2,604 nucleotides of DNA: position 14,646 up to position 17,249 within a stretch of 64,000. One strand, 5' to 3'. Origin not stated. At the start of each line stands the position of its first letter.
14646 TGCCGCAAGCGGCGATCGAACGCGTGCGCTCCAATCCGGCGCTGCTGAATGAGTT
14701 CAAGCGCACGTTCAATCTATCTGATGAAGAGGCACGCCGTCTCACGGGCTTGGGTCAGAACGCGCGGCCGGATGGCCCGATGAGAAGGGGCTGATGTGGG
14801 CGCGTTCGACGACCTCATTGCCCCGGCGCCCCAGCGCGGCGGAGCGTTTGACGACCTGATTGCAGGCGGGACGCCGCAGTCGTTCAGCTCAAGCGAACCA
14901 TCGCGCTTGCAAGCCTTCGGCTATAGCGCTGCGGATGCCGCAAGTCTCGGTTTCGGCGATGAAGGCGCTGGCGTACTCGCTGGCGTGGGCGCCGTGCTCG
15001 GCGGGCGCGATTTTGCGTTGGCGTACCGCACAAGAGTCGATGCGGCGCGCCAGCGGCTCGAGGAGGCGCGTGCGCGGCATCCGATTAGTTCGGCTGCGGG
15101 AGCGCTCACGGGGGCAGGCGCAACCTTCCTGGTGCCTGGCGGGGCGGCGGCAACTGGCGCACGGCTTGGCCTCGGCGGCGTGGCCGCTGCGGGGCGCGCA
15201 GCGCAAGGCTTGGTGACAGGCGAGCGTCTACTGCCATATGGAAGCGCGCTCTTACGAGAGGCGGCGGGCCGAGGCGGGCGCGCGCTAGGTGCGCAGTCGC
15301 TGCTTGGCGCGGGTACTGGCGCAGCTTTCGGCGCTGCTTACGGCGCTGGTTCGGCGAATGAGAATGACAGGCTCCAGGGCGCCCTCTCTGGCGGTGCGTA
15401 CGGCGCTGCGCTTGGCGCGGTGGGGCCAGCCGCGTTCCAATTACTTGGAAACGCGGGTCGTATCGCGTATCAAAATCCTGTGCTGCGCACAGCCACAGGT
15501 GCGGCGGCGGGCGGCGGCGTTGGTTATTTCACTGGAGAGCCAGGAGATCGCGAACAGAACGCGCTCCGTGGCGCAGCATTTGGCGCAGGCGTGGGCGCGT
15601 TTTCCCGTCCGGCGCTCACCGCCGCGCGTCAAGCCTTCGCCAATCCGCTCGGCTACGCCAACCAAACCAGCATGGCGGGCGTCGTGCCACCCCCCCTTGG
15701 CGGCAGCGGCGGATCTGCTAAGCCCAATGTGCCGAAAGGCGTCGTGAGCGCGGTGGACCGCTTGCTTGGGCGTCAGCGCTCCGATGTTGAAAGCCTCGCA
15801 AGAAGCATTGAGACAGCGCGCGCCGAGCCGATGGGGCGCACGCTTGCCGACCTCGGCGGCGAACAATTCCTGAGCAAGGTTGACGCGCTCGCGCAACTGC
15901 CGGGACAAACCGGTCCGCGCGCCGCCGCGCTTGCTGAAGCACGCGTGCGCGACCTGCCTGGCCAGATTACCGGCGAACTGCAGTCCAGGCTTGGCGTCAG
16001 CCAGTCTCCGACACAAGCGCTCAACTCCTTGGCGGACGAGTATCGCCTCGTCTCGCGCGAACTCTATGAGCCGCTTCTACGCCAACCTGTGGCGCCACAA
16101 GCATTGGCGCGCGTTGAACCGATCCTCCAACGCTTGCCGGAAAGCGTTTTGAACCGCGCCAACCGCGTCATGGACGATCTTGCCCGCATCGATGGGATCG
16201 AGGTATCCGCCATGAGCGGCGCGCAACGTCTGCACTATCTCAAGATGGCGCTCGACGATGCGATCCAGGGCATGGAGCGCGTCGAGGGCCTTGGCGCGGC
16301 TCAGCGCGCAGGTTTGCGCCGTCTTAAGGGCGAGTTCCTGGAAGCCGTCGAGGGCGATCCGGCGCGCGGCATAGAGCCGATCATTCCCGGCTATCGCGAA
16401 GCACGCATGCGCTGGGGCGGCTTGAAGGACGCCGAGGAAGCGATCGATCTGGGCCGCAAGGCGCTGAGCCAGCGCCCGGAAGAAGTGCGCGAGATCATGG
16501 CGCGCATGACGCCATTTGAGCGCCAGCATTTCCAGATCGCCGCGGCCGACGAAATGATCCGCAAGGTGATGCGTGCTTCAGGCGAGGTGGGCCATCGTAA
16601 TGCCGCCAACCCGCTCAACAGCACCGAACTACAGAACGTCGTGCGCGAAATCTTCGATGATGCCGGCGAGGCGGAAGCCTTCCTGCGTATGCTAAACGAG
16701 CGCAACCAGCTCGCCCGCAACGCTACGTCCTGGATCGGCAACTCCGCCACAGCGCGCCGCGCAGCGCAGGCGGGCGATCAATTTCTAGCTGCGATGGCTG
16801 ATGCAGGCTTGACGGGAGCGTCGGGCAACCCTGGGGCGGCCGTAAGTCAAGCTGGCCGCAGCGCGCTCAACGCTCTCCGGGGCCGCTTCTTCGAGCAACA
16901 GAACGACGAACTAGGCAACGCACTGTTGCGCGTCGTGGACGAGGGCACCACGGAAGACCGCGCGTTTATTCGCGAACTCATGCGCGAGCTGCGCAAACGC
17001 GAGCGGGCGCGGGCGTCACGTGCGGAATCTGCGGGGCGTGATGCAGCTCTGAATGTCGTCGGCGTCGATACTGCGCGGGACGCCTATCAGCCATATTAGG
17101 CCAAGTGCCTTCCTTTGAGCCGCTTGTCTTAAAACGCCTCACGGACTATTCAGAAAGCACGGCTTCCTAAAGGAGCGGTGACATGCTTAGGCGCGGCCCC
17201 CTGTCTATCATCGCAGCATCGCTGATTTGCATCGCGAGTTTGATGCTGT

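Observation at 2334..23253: A short LR(R/Q/E)AL helix recurs at the termini of seven virion-module ORFs, conserved as peptide rather than as DNA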

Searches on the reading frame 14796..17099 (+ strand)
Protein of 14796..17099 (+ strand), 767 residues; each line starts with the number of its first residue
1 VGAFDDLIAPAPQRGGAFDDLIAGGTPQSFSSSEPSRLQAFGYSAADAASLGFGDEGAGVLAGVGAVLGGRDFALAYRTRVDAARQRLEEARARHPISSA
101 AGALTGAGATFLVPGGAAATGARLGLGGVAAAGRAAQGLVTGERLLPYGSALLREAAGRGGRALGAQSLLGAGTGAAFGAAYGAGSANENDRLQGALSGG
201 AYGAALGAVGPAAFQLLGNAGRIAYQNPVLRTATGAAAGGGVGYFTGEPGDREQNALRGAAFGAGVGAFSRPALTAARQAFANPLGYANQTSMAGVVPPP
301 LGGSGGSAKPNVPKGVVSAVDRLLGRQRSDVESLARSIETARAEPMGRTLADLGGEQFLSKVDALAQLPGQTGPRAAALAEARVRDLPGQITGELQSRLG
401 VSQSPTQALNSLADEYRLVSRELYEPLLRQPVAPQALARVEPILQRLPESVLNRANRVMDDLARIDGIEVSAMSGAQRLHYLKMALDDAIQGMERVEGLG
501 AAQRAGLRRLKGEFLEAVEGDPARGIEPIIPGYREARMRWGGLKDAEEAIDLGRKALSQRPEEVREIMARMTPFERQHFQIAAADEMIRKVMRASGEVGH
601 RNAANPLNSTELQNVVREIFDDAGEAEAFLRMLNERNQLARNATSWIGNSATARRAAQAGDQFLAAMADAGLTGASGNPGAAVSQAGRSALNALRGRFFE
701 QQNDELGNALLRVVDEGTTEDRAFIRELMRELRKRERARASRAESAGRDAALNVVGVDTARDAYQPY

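Call 37: search_protein_families(library=ncbifam, proteins=[window:14796-17099:+], max_evalue=0.01)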
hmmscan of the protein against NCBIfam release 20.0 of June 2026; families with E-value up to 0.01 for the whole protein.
window:14796-17099:+ (767 aa): 2 families
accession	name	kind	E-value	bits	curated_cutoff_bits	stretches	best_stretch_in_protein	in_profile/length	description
NF053611.1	YiaD_Gzip_OmpA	equivalog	0.0057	16.4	175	1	228-270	25-67/206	YiaD family glycine zipper/OmpA-like lipoprotein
NF007804.1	PRK10510.1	equivalog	0.0073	15.7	307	1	165-208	32-75/219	OmpA family lipoprotein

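Call 68: search_protein_families(library=phrogs, proteins=[window:14796-17099:+], max_evalue=0.001)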
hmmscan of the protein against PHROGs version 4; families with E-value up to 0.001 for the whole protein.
window:14796-17099:+ (767 aa): 1 family
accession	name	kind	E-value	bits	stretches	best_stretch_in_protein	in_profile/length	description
phrog_5880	-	unknown function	4.9e-39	135.5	2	230-700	151-601/661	-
